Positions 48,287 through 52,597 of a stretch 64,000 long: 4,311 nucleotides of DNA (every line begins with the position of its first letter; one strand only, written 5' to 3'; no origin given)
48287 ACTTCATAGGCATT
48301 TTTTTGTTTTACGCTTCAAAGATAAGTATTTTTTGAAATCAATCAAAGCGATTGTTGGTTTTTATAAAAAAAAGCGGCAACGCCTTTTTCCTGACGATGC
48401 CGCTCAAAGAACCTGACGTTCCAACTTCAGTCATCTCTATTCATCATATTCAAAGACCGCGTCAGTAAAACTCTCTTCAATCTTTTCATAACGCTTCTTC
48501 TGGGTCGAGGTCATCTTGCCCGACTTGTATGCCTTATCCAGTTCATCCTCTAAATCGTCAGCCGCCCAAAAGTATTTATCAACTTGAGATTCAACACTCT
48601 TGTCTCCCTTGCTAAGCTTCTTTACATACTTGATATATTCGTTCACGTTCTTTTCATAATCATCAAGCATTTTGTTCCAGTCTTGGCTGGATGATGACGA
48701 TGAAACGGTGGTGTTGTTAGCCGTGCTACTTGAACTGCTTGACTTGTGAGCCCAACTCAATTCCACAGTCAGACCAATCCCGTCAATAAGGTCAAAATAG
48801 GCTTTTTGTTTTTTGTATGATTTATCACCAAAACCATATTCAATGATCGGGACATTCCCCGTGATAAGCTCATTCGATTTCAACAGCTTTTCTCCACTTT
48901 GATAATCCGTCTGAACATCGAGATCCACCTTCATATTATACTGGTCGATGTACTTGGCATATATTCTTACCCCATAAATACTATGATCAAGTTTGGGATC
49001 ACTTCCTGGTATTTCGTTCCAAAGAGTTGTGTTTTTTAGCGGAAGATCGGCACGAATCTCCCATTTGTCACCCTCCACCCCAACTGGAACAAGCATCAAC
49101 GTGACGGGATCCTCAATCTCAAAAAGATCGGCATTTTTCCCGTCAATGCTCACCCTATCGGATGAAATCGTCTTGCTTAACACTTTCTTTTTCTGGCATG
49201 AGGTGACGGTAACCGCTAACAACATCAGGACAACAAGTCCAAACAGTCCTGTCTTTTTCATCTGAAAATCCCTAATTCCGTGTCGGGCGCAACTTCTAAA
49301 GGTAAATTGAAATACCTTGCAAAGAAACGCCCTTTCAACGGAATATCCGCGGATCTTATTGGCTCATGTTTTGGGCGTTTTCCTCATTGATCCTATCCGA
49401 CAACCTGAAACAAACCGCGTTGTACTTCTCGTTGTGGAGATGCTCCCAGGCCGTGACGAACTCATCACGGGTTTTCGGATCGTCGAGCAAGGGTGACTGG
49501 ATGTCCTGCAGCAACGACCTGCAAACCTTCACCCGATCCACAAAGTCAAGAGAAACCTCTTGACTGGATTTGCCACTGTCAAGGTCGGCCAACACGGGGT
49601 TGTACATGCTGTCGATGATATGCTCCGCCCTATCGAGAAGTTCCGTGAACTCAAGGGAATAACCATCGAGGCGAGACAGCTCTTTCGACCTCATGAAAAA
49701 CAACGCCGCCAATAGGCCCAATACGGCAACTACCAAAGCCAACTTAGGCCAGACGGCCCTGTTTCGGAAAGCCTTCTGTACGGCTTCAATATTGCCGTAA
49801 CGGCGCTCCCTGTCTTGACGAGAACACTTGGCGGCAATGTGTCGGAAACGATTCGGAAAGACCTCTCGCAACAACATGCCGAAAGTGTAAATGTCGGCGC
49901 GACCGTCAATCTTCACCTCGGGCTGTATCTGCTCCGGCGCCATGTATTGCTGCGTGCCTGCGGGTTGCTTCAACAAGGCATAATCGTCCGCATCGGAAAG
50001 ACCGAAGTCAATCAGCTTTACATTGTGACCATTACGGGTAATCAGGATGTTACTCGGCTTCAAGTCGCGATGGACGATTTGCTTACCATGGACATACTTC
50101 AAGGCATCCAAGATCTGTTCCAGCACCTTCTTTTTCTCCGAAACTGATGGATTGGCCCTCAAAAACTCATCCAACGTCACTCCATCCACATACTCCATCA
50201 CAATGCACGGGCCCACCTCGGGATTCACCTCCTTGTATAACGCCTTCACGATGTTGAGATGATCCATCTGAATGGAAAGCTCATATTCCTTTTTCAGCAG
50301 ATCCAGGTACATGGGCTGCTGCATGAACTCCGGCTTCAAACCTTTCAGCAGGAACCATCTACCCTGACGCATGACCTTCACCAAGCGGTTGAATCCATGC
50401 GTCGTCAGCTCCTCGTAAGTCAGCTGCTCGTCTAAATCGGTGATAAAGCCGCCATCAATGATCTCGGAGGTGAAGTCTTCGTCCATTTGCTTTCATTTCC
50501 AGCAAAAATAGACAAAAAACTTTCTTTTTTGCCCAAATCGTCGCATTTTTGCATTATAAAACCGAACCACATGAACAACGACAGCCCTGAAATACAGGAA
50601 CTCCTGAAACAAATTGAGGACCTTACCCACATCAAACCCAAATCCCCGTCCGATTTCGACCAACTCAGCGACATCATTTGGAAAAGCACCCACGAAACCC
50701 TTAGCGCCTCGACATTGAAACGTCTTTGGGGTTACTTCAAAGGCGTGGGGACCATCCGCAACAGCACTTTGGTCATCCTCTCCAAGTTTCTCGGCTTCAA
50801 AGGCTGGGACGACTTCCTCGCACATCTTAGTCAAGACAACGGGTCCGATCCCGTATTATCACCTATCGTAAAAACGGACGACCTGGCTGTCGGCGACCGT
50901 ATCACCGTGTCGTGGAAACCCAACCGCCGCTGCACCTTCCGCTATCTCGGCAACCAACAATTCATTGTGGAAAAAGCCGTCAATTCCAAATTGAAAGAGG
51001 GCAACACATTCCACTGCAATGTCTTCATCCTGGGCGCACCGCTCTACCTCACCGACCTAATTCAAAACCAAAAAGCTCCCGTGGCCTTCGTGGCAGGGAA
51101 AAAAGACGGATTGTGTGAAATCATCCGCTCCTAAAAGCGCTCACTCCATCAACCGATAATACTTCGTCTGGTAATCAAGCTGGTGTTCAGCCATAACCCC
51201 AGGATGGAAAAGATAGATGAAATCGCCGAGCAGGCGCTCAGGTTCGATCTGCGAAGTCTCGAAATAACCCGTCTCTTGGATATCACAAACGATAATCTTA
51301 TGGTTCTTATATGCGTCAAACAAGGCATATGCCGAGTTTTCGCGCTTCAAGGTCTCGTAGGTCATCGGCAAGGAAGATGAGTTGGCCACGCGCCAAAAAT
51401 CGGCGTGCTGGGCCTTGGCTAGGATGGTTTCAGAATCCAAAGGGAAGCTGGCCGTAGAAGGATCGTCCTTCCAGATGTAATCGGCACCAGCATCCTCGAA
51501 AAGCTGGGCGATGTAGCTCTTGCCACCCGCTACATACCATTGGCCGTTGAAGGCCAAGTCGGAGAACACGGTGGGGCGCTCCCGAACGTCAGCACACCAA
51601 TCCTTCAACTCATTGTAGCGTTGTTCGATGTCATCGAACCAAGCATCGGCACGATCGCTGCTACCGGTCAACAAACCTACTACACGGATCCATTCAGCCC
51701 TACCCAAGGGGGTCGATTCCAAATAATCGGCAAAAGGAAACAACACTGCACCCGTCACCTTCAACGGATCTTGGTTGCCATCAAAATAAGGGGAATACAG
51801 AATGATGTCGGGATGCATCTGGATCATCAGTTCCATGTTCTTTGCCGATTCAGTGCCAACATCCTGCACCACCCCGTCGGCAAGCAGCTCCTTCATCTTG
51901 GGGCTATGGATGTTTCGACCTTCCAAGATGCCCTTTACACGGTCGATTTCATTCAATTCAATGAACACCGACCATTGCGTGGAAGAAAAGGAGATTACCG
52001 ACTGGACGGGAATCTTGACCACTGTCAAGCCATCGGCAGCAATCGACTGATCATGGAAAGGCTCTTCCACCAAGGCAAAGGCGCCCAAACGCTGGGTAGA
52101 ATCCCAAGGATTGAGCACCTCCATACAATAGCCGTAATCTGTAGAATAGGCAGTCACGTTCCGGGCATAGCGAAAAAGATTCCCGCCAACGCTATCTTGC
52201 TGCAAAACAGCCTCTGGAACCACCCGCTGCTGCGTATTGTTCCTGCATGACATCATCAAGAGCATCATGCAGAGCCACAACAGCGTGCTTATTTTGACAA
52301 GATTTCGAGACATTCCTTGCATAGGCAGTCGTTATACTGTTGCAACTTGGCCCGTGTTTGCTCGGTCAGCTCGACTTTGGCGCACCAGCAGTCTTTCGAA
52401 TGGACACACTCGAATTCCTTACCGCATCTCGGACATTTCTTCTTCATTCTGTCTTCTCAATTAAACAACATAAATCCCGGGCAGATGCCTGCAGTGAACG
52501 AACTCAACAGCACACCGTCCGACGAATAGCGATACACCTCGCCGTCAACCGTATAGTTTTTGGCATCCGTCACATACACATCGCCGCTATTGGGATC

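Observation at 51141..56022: B12-riboswitch-controlled operon of T9SS-sorted surface proteins without a TonB-dependent transporter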

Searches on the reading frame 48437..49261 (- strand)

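Call 5: search_protein_families(library=pfam, proteins=[window:48437-49261:-], max_evalue=0.1)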
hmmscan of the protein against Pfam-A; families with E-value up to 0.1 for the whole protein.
window:48437-49261:- (274 aa): 3 families
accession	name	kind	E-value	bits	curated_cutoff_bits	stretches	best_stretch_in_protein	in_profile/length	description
PF20234.3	DUF6591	-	0.001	19.3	27.1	1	173-261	127-216/228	Family of unknown function (DUF6591)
PF03961.19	FapA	-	0.0032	17.6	31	1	98-264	75-204/272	Flagellar Assembly Protein A beta solenoid domain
PF11727.13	ISG65-75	-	0.045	13.4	25.1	1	191-268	58-133/281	Invariant surface glycoprotein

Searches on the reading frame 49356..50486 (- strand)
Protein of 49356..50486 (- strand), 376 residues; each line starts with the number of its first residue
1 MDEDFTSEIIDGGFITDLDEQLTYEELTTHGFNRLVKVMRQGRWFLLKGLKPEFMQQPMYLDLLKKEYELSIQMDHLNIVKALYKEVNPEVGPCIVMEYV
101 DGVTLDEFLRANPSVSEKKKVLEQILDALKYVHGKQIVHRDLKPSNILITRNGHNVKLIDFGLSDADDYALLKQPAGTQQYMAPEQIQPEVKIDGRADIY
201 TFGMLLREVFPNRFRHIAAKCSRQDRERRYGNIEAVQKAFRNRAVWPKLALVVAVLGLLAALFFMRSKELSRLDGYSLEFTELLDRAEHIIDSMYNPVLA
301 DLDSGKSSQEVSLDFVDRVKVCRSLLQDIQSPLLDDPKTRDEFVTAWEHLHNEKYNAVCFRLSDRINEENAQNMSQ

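Call 5: search_protein_families(library=pfam, proteins=[window:49356-50486:-], max_evalue=0.1)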
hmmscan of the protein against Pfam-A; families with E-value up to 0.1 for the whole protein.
window:49356-50486:- (376 aa): 11 families
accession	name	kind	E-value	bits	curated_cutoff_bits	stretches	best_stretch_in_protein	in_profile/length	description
PF00069.31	Pkinase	-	4.6e-34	118.4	31.7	1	41-214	23-195/263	Protein kinase domain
PF07714.23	PK_Tyr_Ser-Thr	-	9.8e-26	91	23.1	1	48-211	34-199/258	Protein tyrosine and serine/threonine kinase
PF03109.22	ABC1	-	9.7e-08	31.9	22.9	1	95-165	145-215/244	ABC1 atypical kinase-like domain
PF06293.20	Kdo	-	8e-07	29.1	21.3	1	73-161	72-166/207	Lipopolysaccharide kinase (Kdo/WaaP) family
PF01636.29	APH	-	1.4e-06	28.7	23.2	1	135-169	168-202/239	Phosphotransferase enzyme family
PF01163.29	RIO1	-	2.2e-06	27.8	22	1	94-162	82-149/187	RIO domain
PF19974.5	TCAD9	-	0.00018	21.2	40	1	119-162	281-322/429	Ternary complex associated domain 9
PF17667.7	Pkinase_fungal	-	0.00063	19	24.1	1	119-188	286-366/387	Fungal protein kinase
PF12330.14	Haspin_kinase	-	0.0028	17.2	25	1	113-167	202-256/364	Haspin like kinase domain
PF10707.15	YrbL-PhoP_reg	-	0.0032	17.6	31.5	1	81-155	66-143/185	PhoP regulatory network protein YrbL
PF13714.12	PEP_mutase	-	0.038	14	31.5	1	269-309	43-84/240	Phosphoenolpyruvate phosphomutase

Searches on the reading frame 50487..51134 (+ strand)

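Call 5: search_protein_families(library=pfam, proteins=[window:50487-51134:+], max_evalue=0.1)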
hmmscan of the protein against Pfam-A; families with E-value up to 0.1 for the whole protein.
window:50487-51134:+ (215 aa): 2 families
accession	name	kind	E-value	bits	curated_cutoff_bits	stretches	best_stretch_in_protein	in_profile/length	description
PF16239.10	DUF4898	-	0.032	14.7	25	1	14-46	34-65/82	Domain of unknown function (DUF4898)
PF01418.23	HTH_6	-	0.058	13.8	28.3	1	92-117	48-73/77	Helix-turn-helix domain, rpiR family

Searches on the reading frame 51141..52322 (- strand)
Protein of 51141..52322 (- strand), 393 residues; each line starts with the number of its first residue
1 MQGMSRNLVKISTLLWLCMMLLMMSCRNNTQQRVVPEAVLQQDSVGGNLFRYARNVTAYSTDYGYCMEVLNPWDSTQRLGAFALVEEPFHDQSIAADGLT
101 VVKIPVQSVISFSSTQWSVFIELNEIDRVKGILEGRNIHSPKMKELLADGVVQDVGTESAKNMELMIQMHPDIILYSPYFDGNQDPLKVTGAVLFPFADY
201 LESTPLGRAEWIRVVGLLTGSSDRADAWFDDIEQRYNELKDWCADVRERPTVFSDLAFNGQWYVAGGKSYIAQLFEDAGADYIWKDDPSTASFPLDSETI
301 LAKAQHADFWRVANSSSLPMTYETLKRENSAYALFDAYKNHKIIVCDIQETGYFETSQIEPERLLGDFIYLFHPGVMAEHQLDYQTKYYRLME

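Call 5: search_protein_families(library=pfam, proteins=[window:51141-52322:-], max_evalue=0.1)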
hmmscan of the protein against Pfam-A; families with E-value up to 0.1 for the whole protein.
window:51141-52322:- (393 aa): 1 family
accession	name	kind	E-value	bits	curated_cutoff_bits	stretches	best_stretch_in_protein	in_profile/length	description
PF01497.23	Peripla_BP_2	-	2.6e-24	86.4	27.5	1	151-347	39-232/235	Periplasmic binding protein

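Call 6: search_protein_families(library=ncbifam, proteins=[window:51141-52322:-], max_evalue=0.1)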
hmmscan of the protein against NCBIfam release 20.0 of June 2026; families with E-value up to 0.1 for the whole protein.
window:51141-52322:- (393 aa): 3 families
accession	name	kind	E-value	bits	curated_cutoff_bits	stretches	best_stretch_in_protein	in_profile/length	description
TIGR04281.1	peripla_PGF_1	equivalog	4.3e-09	36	325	1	122-345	37-240/330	PGF-CTERM-anchored ABC transporter substrate-binding protein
NF007864.0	PRK10576.1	equivalog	5e-06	26.1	252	1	152-287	78-214/297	Fe(3+)-hydroxamate ABC transporter substrate-binding protein FhuD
TIGR03659.1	IsdE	equivalog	6.7e-06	25.5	298.65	1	152-351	76-270/292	heme ABC transporter substrate-binding protein IsdE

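Call 37: search_solved_structures(query=window:51141-52322:-, max_evalue=0.01)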
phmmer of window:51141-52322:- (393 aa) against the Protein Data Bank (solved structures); distinct sequences matched with E-value up to 0.01: 2.
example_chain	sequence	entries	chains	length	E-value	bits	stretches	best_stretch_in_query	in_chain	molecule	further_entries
5joq_A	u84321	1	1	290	8.4e-05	25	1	133-359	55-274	Lmo2184 protein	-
7w8f_A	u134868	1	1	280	0.00055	22.3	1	147-304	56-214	Putative periplasm binding protein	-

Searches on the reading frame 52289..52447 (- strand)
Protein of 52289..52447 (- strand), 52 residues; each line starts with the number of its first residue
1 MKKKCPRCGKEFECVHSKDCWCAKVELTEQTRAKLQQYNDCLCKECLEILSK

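Call 5: search_protein_families(library=pfam, proteins=[window:52289-52447:-], max_evalue=0.1)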
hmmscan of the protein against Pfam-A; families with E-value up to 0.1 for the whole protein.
window:52289-52447:- (52 aa): 2 families
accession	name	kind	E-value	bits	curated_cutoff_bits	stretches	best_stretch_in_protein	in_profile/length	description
PF14375.11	Cys_rich_CWC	-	1e-10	42.3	24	1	5-48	1-50/50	Cysteine-rich CWC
PF01570.22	Flavi_propep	-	0.037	14.5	27.6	1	1-35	45-78/88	Flavivirus polyprotein propeptide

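Call 6: search_protein_families(library=ncbifam, proteins=[window:52289-52447:-], max_evalue=0.1)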
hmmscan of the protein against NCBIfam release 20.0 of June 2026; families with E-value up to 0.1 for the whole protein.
window:52289-52447:- (52 aa): 1 family
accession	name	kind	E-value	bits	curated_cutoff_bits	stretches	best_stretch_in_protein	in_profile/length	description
NF038384.1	zinc_YnfU_fam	subfamily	0.08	12.5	36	0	27-47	25-45/52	YnfU family zinc-binding protein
